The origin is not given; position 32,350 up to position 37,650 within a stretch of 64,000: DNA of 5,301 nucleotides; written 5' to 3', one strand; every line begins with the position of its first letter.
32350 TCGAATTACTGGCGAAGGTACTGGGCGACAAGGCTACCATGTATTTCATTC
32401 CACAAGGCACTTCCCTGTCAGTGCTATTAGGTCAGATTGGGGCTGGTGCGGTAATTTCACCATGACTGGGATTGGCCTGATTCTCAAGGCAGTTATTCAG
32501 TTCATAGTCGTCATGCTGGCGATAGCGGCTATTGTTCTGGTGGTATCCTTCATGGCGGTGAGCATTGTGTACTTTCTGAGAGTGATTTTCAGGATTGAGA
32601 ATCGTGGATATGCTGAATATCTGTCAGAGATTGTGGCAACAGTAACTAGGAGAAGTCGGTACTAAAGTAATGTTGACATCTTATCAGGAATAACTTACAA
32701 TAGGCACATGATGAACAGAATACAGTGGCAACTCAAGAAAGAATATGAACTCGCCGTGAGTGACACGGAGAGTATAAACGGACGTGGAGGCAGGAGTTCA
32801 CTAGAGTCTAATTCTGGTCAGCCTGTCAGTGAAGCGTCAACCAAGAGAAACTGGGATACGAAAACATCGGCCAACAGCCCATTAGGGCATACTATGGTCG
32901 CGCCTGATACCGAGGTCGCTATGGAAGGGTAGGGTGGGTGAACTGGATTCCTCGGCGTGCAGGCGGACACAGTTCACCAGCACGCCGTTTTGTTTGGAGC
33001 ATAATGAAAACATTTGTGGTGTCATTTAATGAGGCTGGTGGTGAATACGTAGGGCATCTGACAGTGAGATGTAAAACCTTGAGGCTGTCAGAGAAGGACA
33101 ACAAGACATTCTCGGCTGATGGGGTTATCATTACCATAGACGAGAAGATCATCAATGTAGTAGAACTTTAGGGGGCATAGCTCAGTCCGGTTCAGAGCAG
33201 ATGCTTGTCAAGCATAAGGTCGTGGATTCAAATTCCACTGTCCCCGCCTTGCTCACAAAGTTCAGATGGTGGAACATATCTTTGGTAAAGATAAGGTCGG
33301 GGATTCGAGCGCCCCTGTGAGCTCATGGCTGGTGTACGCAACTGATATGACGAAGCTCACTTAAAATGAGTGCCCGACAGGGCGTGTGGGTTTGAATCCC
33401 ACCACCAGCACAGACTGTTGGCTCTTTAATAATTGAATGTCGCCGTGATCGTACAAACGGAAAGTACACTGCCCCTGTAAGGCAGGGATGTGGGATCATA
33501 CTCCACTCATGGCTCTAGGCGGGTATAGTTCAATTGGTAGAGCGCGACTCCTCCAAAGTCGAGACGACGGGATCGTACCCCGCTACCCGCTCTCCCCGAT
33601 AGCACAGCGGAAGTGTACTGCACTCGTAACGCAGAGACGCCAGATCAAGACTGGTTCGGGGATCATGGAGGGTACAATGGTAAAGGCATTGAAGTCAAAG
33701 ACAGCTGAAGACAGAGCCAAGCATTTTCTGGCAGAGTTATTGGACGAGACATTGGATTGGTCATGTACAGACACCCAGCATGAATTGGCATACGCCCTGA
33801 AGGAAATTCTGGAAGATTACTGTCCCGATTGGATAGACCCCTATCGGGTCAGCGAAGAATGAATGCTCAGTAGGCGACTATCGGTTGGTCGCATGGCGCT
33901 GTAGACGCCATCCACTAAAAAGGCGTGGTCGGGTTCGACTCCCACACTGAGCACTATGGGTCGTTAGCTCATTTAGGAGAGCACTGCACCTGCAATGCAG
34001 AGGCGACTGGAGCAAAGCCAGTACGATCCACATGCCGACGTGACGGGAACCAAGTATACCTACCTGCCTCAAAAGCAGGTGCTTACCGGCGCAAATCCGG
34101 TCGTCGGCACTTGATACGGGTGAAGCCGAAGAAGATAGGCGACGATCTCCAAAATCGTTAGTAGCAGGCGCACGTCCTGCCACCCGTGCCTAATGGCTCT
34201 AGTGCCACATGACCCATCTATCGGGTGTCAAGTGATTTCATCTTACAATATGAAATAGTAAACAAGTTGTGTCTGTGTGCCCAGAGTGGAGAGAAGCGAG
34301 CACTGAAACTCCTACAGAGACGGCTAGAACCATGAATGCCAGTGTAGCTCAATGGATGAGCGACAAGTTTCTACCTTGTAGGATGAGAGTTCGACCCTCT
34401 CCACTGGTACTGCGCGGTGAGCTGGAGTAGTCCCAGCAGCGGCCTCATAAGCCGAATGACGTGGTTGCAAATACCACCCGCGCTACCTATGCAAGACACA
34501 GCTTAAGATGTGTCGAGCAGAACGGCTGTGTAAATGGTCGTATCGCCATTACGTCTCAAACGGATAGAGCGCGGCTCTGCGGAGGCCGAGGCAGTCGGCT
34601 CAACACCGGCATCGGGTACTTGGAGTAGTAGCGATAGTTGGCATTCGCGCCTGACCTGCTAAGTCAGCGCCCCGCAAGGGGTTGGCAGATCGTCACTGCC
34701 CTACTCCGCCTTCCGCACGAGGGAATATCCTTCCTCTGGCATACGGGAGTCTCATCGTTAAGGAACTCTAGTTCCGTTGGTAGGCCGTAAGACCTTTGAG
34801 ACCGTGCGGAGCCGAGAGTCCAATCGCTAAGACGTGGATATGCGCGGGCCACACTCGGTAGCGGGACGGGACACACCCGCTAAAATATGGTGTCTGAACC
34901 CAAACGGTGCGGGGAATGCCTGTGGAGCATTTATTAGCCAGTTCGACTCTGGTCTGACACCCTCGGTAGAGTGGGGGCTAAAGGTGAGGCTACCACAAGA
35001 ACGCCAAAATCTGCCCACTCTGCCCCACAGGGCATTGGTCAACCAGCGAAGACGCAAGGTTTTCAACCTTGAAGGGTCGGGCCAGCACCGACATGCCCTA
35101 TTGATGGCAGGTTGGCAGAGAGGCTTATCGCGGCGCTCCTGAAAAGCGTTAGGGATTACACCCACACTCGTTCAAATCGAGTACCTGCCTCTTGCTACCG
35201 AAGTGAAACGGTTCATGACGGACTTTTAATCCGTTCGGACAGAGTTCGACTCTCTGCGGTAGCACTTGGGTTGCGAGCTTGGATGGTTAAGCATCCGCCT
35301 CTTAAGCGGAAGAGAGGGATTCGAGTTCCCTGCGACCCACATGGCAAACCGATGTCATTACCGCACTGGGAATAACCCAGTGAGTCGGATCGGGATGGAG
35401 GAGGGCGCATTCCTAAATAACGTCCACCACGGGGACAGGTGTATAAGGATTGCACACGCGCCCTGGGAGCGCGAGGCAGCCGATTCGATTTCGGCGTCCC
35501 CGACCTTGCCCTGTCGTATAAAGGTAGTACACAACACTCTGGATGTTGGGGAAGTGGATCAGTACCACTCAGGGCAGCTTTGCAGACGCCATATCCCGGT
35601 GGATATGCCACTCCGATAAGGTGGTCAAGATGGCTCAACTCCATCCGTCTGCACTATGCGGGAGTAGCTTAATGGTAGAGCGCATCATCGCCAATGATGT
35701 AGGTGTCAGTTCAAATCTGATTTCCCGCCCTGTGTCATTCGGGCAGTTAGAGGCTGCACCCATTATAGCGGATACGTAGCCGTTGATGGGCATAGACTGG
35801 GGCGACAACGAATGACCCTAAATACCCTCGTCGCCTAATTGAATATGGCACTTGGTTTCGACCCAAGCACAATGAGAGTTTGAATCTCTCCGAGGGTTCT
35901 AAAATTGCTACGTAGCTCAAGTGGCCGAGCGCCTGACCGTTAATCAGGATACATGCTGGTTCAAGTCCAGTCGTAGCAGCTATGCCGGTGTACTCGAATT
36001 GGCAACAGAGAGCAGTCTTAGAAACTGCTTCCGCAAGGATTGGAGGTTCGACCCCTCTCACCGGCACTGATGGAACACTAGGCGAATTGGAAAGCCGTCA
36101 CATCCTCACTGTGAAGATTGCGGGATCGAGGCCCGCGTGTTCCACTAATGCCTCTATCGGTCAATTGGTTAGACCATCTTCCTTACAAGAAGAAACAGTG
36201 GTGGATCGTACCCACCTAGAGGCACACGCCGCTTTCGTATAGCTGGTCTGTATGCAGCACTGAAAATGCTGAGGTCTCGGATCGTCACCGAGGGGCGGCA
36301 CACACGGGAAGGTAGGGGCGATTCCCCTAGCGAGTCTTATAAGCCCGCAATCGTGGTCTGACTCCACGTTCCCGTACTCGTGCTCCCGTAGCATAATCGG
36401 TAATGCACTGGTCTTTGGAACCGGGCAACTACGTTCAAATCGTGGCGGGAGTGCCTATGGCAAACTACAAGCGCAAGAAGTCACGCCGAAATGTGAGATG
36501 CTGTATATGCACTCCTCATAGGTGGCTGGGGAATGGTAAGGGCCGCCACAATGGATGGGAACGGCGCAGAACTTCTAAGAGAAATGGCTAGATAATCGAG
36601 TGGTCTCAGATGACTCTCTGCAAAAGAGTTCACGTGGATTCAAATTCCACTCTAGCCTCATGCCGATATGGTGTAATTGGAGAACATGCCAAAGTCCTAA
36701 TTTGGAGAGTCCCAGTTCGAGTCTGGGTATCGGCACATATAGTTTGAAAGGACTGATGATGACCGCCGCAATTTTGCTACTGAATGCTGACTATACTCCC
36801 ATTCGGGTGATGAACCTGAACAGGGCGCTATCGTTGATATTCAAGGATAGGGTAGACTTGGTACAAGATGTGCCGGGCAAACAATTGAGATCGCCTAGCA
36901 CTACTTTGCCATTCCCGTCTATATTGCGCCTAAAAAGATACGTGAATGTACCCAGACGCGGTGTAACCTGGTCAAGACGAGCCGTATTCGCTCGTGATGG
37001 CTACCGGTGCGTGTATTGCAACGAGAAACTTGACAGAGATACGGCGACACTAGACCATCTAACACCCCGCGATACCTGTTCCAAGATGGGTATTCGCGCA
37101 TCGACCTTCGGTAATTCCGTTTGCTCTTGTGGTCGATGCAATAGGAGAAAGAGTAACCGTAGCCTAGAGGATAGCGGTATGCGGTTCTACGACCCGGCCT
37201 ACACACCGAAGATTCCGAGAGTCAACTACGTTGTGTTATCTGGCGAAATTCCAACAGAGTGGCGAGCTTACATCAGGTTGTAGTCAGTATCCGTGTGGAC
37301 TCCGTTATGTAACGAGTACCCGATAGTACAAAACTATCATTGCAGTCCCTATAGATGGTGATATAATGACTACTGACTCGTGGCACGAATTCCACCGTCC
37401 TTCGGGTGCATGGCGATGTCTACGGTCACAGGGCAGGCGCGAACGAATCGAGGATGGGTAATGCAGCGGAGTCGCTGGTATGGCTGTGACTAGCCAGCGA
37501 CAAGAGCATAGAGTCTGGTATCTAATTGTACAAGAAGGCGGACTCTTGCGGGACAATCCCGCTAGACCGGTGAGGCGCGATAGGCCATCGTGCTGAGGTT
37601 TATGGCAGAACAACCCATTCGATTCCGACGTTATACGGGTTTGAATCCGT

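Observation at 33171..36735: Island of about 32 tRNA genes decoding all 20 amino acids, many with non-canonical loops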

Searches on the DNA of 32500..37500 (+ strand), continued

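Call 77: search_with_rna_model(model_id=R1, source=window, start=36302, end=36381, filters=off, max_evalue=1, show_alignments=1)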
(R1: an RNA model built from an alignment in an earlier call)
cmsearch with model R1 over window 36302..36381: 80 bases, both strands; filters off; matches with E-value up to 1: 2.
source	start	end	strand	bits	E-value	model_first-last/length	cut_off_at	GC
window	36304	36376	+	12.4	0.00025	1-73/73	no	0.58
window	36303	36375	-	3.6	0.16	1-73/73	no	0.59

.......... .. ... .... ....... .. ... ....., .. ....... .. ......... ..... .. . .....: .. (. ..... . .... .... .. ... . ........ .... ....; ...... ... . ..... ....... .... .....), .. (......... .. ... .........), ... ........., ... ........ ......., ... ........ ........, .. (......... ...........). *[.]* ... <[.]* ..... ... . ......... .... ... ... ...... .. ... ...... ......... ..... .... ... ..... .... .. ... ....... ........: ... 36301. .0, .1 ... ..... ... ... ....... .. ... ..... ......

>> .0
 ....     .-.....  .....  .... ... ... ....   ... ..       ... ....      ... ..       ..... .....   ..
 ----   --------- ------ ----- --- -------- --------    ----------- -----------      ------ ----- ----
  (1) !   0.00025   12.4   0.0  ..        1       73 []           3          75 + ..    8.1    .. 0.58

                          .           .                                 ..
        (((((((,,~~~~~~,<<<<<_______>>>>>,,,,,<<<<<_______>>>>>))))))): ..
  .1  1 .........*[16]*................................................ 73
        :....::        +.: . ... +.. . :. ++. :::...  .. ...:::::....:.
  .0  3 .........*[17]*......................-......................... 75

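Call 84: search_with_rna_model(model_id=R1, source=window, start=33100, end=36800, filters=off, max_evalue=0.05, make_alignment=true)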
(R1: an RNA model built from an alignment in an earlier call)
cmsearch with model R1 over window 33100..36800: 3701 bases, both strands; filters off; matches with E-value up to 0.05: 33.
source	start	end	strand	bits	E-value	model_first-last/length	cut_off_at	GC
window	33519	33591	+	74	2.8e-22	1-73/73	no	0.59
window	36150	36224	+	70.8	2.9e-21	1-73/73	no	0.48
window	36072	36144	+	70.4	4e-21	1-73/73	no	0.56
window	35906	35979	+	69.6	7e-21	1-73/73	no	0.54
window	33251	33323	+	68.6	1.5e-20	1-73/73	no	0.49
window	35658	35729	+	67.9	2.5e-20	1-73/73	no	0.5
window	36662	36735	+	67.8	2.7e-20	1-73/73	no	0.49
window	34338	34409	+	67.1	4.5e-20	1-73/73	no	0.5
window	33958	34030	+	64.6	2.8e-19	1-73/73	no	0.55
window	33171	33246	+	64.6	2.9e-19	1-73/73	no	0.54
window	35430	35503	+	62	1.9e-18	1-73/73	no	0.65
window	35824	35898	+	61.6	2.4e-18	1-73/73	no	0.48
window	34890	34961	+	55.3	2.5e-16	1-73/73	no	0.54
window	35268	35339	+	47.5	7.5e-14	1-73/73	no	0.57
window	35194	35264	+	47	1.1e-13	1-73/73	no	0.51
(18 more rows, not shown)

Alignment A4: 33 matches aligned to the model, 179 columns, each read 5' to 3' on its own strand. Consensus structure (alignment columns), stored with it:
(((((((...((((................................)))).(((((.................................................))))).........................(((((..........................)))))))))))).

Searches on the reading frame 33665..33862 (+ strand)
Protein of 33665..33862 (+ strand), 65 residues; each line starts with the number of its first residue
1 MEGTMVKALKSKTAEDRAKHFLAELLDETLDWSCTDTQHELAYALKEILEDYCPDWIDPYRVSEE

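Call 11: search_protein_families(library=pfam, proteins=[window:33665-33862:+], max_evalue=0.01)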
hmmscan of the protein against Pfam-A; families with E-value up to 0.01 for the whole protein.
window:33665-33862:+ (65 aa): 0 families

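Call 12: search_protein_families(library=phrogs, proteins=[window:33665-33862:+], max_evalue=0.01)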
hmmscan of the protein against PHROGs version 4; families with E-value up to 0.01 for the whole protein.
window:33665-33862:+ (65 aa): 1 family
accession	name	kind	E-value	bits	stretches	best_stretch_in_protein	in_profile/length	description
phrog_7295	-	unknown function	0.0023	19.4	1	18-61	21-64/72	-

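Call 32: find_homologous_proteins(query=window:33665-33862:+, max_evalue=0.001)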
Query window:33665-33862:+ (65 aa): 2 proteins with E <= 0.001 among 2 candidates.
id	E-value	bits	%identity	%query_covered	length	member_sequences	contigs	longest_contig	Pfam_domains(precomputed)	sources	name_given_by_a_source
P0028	4.9e-37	142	100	100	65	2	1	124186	-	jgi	-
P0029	2.6e-16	77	69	83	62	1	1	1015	-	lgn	-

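Call 33: find_encoding_contigs(protein=P0029, flank=10000, max_places=5)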
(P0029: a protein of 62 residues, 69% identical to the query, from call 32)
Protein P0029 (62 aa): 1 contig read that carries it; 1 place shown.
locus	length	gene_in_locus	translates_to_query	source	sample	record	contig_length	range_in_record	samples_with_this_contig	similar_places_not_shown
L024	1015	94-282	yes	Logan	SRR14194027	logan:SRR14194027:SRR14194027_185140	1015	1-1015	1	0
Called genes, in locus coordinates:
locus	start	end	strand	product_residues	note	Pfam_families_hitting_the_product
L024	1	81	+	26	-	?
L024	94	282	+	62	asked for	-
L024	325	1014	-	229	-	?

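Call 34: find_encoding_contigs(protein=P0028, flank=10000, max_places=5)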
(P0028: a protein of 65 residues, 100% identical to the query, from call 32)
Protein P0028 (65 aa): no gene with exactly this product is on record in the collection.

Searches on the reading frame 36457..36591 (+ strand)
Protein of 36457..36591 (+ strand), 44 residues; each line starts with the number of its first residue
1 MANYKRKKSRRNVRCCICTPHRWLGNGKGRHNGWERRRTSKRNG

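Call 11: search_protein_families(library=pfam, proteins=[window:36457-36591:+], max_evalue=0.01)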
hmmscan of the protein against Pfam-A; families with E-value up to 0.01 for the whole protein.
window:36457-36591:+ (44 aa): 0 families

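Call 12: search_protein_families(library=phrogs, proteins=[window:36457-36591:+], max_evalue=0.01)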
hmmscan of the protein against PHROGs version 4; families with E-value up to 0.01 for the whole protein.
window:36457-36591:+ (44 aa): 0 families

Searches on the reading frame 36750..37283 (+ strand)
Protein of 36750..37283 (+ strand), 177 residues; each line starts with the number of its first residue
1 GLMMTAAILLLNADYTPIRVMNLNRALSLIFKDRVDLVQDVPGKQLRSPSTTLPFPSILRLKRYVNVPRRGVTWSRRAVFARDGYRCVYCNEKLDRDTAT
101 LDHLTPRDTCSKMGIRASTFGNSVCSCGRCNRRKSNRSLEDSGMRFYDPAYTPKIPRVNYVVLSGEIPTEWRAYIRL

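Call 11: search_protein_families(library=pfam, proteins=[window:36750-37283:+], max_evalue=0.01)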
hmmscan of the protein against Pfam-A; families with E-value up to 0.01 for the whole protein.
window:36750-37283:+ (177 aa): 2 families
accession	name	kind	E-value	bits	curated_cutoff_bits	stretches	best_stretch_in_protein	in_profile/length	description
PF01844.29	HNH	-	8.2e-06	26.3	21.4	1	87-137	1-47/47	HNH endonuclease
PF14279.12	HNH_5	-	1.6e-05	25.2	27.5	1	87-146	1-55/56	HNH endonuclease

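Call 12: search_protein_families(library=phrogs, proteins=[window:36750-37283:+], max_evalue=0.01)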
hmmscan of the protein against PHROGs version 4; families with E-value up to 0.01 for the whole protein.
window:36750-37283:+ (177 aa): 22 families
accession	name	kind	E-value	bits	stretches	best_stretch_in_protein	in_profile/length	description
phrog_16726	-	DNA, RNA and nucleotide metabolism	9.2e-21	75.8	1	5-152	27-162/308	HNH endonuclease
phrog_2118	-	DNA, RNA and nucleotide metabolism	8.5e-14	52.8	1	76-141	168-228/301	HNH endonuclease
phrog_338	-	DNA, RNA and nucleotide metabolism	4.5e-09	37.1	1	75-141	195-266/340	HNH endonuclease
phrog_8660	-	DNA, RNA and nucleotide metabolism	4.6e-08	34.4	1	75-139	115-181/196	HNH endonuclease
phrog_589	-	DNA, RNA and nucleotide metabolism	5.9e-08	33.7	1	74-138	81-142/179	HNH endonuclease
phrog_1035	-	DNA, RNA and nucleotide metabolism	7.9e-08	33.5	1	76-141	151-217/271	endonuclease VII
phrog_144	-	DNA, RNA and nucleotide metabolism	7.9e-08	33.1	1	74-142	72-140/175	HNH endonuclease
phrog_2214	-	DNA, RNA and nucleotide metabolism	7.7e-07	29.5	1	74-141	182-243/429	HNH endonuclease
phrog_15463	-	DNA, RNA and nucleotide metabolism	1.9e-06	28.3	1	78-153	126-199/435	HNH endonuclease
phrog_16986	-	unknown function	3.6e-06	27.7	1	76-144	12-75/248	-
phrog_1271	-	DNA, RNA and nucleotide metabolism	5e-06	27.1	1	68-139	248-320/361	HNH endonuclease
phrog_5718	-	DNA, RNA and nucleotide metabolism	1.2e-05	25.6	1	75-148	119-187/394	HNH endonuclease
phrog_333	-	DNA, RNA and nucleotide metabolism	0.00018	22.6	1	75-137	24-81/138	HNH endonuclease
phrog_6050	-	DNA, RNA and nucleotide metabolism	0.00018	21.5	1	75-139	302-362/402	HNH endonuclease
phrog_9545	-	DNA, RNA and nucleotide metabolism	0.0003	21.5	1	75-137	101-167/206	HNH endonuclease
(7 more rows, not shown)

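Call 13: find_related_loci(query=window:36750-37283:+, collection=viral_contigs, flank=8000)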
Query window:36750-37283:+ (177 aa) in viral_contigs; peptide patterns used: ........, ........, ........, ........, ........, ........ (x = any residue, [..] = any of these).
34 stretches matched a pattern; 11 encode a relative of the query (tblastn E <= 1e-3); 11 distinct loci.
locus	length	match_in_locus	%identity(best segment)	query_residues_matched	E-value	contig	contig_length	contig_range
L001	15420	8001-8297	37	54-144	1e-10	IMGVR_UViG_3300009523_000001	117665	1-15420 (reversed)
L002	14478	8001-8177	41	76-141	5e-8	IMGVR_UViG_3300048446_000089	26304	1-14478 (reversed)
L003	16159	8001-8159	48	76-136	4e-8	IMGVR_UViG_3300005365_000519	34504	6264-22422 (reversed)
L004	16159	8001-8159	48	76-136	4e-8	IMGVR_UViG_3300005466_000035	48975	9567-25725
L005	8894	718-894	38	76-141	4e-7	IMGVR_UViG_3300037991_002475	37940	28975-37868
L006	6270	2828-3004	38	76-141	3e-7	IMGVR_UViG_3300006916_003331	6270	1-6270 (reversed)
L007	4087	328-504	38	76-141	3e-7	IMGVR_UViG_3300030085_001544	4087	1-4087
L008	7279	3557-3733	38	76-141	5e-7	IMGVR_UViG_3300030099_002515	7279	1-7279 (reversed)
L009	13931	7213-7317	51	79-106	8e-6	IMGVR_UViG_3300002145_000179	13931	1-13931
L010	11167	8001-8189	36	70-143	9e-6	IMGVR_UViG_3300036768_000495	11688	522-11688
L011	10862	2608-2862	32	76-153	1e-4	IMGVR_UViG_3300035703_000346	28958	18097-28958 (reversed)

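Call 103: find_encoding_contigs(protein=window:36759-37283:+, flank=6000, max_places=6)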
Protein window:36759-37283:+ (174 aa): 2 contigs read that carry it; 1 place shown.
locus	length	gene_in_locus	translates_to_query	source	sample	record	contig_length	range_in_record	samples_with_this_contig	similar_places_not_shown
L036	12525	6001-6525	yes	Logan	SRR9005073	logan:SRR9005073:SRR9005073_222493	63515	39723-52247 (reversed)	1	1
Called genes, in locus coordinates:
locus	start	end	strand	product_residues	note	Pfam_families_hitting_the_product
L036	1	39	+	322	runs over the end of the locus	PF00478:IMPDH, PF01070:FMN_dh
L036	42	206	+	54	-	-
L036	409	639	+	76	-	-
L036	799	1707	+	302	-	PF01145:Band_7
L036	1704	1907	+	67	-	-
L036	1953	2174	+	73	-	-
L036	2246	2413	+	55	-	-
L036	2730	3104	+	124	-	-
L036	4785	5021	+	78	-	-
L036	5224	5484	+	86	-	-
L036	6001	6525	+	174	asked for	PF01844:HNH (weak)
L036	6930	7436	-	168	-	PF03412:Peptidase_C39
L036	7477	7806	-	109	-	-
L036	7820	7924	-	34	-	-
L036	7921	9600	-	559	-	PF01183:Glyco_hydro_25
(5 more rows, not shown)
